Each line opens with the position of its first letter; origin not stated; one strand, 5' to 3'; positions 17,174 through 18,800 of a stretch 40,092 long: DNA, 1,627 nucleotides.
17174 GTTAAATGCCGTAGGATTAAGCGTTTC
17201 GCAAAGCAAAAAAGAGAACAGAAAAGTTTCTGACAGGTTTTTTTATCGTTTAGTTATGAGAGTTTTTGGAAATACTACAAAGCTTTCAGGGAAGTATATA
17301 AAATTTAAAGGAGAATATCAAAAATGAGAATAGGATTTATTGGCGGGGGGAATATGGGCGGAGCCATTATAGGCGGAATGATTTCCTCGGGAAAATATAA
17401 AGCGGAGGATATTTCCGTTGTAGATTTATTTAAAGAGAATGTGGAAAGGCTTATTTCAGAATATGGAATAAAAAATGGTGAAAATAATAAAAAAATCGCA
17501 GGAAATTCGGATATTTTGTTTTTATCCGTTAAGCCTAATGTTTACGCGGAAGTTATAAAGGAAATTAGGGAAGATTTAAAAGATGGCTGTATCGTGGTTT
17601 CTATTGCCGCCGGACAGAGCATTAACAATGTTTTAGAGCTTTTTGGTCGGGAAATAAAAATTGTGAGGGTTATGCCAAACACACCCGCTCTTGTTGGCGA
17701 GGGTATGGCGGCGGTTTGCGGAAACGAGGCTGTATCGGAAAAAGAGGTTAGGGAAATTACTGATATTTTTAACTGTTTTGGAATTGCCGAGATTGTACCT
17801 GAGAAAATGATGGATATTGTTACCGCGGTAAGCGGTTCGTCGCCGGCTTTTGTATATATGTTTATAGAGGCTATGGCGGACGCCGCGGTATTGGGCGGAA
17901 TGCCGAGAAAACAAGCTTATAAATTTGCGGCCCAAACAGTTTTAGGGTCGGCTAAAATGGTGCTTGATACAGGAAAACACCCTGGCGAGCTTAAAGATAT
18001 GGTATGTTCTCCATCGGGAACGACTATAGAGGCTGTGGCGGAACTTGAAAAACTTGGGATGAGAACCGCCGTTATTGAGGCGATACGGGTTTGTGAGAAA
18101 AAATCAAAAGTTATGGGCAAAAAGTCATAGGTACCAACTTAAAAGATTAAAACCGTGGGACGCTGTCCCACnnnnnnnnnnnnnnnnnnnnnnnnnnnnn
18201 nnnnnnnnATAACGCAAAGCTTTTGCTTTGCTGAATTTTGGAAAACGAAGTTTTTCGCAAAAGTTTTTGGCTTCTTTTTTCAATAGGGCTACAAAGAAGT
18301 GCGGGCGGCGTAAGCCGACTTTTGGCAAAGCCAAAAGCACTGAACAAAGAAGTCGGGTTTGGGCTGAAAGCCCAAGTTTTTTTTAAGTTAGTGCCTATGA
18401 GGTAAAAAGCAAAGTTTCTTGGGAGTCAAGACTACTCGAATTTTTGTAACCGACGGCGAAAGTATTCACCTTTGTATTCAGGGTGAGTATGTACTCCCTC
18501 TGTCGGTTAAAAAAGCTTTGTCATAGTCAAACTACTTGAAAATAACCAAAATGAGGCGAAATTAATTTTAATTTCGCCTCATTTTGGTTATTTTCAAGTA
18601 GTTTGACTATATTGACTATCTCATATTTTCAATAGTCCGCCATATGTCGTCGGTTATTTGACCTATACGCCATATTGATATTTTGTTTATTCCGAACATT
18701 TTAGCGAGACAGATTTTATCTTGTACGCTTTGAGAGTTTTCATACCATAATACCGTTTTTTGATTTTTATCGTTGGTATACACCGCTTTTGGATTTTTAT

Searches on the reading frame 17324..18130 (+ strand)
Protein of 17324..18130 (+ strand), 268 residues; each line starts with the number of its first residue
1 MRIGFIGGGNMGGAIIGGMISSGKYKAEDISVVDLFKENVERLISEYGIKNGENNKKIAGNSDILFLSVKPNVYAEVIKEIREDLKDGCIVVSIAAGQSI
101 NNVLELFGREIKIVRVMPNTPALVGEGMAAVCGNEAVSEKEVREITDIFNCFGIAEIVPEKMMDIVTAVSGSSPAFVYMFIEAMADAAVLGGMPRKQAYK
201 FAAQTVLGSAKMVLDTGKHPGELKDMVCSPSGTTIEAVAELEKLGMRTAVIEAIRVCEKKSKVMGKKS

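Call 9: search_protein_families(library=pfam, proteins=[window:17324-18130:+])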
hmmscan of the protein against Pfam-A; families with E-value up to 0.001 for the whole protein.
window:17324-18130:+ (268 aa): 3 families
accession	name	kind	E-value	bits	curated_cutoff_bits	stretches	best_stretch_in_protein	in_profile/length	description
PF14748.11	P5CR_dimer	-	1.4e-41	141.4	25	1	160-263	1-104/105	Pyrroline-5-carboxylate reductase dimerisation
PF03807.23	F420_oxidored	-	4.9e-19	69.2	21.6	1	2-97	1-94/94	NADP oxidoreductase coenzyme F420-dependent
PF03446.21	NAD_binding_2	-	9.4e-07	29.4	21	1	2-94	1-92/161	NAD binding domain of 6-phosphogluconate dehydrogenase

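Call 25: find_encoding_contigs(protein=window:17324-18130:+, flank=10000, max_places=10)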
Protein window:17324-18130:+ (268 aa): 13 contigs read that carry it; 9 places shown.
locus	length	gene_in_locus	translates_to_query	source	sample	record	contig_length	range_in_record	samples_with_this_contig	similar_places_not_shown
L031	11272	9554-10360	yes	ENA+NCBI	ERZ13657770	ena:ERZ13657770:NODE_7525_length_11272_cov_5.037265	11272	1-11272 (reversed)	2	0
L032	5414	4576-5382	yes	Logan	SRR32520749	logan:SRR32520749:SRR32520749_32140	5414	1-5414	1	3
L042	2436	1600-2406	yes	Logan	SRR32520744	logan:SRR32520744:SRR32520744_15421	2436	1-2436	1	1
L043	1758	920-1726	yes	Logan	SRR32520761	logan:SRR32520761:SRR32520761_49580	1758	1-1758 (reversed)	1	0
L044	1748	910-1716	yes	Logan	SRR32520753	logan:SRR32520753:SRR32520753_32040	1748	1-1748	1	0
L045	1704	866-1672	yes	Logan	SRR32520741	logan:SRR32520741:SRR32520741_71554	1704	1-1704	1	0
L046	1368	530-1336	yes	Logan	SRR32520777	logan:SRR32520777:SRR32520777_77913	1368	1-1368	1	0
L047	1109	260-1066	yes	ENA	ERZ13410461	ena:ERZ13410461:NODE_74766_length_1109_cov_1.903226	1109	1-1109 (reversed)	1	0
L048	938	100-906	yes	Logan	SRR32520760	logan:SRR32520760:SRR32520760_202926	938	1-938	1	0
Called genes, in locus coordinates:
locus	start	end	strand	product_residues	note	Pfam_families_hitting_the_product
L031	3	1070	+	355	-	?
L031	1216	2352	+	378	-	PF04230:PS_pyruv_trans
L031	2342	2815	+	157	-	-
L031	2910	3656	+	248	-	PF03808:Glyco_tran_WecG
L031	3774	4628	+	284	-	PF02588:YitT_membrane, PF10035:DUF2179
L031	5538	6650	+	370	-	PF00005:ABC_tran, PF17912:OB_MalK, PF08402:TOBE_2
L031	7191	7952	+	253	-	PF07833:Cu_amine_oxidN1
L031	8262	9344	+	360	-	PF07833:Cu_amine_oxidN1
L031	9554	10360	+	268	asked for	PF03446:NAD_binding_2 (weak), PF03807:F420_oxidored, PF14748:P5CR_dimer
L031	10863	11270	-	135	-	?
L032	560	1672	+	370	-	PF00005:ABC_tran, PF17912:OB_MalK, PF08402:TOBE_2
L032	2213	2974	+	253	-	PF07833:Cu_amine_oxidN1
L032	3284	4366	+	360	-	PF07833:Cu_amine_oxidN1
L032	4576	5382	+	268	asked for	PF03446:NAD_binding_2 (weak), PF03807:F420_oxidored, PF14748:P5CR_dimer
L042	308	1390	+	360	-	PF07833:Cu_amine_oxidN1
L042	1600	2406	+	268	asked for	PF03446:NAD_binding_2 (weak), PF03807:F420_oxidored, PF14748:P5CR_dimer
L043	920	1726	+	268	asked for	PF03446:NAD_binding_2 (weak), PF03807:F420_oxidored, PF14748:P5CR_dimer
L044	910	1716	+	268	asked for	PF03446:NAD_binding_2 (weak), PF03807:F420_oxidored, PF14748:P5CR_dimer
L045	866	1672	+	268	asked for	PF03446:NAD_binding_2 (weak), PF03807:F420_oxidored, PF14748:P5CR_dimer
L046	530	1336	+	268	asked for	PF03446:NAD_binding_2 (weak), PF03807:F420_oxidored, PF14748:P5CR_dimer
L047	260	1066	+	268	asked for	PF03446:NAD_binding_2 (weak), PF03807:F420_oxidored, PF14748:P5CR_dimer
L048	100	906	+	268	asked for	PF03446:NAD_binding_2 (weak), PF03807:F420_oxidored, PF14748:P5CR_dimer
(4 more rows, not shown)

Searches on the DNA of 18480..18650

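Call 89: search_rna_families(source=window, start=18480, end=18650, threshold=evalue, max_evalue=0.01, show_alignments=1)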
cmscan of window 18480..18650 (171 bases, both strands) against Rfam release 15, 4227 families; matches with E-value up to 0.01: 63.
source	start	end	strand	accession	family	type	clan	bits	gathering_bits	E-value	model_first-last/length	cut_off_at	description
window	18519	18617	-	RF04111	MIR6274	Gene; miRNA;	-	66.5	80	1.2e-14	1-107/107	no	MIR6274 microRNA precursor family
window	18519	18619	-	RF04087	MIR5565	Gene; miRNA;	-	60.5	80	6.6e-14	1-109/109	no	MIR5565 microRNA precursor family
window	18519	18617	+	RF04111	MIR6274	Gene; miRNA;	-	60.3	80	6.6e-13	1-107/107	no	MIR6274 microRNA precursor family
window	18523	18610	+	RF04213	MIR7807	Gene; miRNA;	-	60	90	1.6e-12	1-134/134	no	MIR7807 microRNA precursor family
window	18523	18609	-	RF04136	MIR1862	Gene; miRNA;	-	59.9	84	3.6e-12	1-90/90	no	MIR1862 microRNA precursor family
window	18524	18610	+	RF04136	MIR1862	Gene; miRNA;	-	59.6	84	4.3e-12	1-90/90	no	MIR1862 microRNA precursor family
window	18526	18607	+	RF04070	MIR6440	Gene; miRNA;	-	58.1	95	2.4e-11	1-108/108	no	MIR6440 microRNA precursor family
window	18520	18611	+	RF04087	MIR5565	Gene; miRNA;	-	57.4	80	5.1e-13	1-109/109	no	MIR5565 microRNA precursor family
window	18526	18607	-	RF04070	MIR6440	Gene; miRNA;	-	57.1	95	4.2e-11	1-108/108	no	MIR6440 microRNA precursor family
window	18524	18609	+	RF03802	MIR5649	Gene; miRNA;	-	55.1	100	2.7e-11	1-101/101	no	MIR5649 microRNA precursor family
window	18524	18609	-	RF03802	MIR5649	Gene; miRNA;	-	55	100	2.9e-11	1-101/101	no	MIR5649 microRNA precursor family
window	18519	18614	+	RF04071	MIR2863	Gene; miRNA;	CL00139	52.5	94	9.7e-11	1-113/113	no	MIR2863 microRNA precursor family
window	18523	18610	+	RF03793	MIR810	Gene; miRNA;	-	51.1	170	1.3e-09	42-182/223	no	MIR810 microRNA precursor family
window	18529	18604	+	RF03980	mir-2012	Gene; miRNA;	-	49.9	90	1.4e-09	1-84/84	no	mir-2012 microRNA precursor family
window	18525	18608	+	RF04128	MIR8562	Gene; miRNA;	-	49.9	211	1.6e-08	1-242/242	no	MIR8562 microRNA precursor family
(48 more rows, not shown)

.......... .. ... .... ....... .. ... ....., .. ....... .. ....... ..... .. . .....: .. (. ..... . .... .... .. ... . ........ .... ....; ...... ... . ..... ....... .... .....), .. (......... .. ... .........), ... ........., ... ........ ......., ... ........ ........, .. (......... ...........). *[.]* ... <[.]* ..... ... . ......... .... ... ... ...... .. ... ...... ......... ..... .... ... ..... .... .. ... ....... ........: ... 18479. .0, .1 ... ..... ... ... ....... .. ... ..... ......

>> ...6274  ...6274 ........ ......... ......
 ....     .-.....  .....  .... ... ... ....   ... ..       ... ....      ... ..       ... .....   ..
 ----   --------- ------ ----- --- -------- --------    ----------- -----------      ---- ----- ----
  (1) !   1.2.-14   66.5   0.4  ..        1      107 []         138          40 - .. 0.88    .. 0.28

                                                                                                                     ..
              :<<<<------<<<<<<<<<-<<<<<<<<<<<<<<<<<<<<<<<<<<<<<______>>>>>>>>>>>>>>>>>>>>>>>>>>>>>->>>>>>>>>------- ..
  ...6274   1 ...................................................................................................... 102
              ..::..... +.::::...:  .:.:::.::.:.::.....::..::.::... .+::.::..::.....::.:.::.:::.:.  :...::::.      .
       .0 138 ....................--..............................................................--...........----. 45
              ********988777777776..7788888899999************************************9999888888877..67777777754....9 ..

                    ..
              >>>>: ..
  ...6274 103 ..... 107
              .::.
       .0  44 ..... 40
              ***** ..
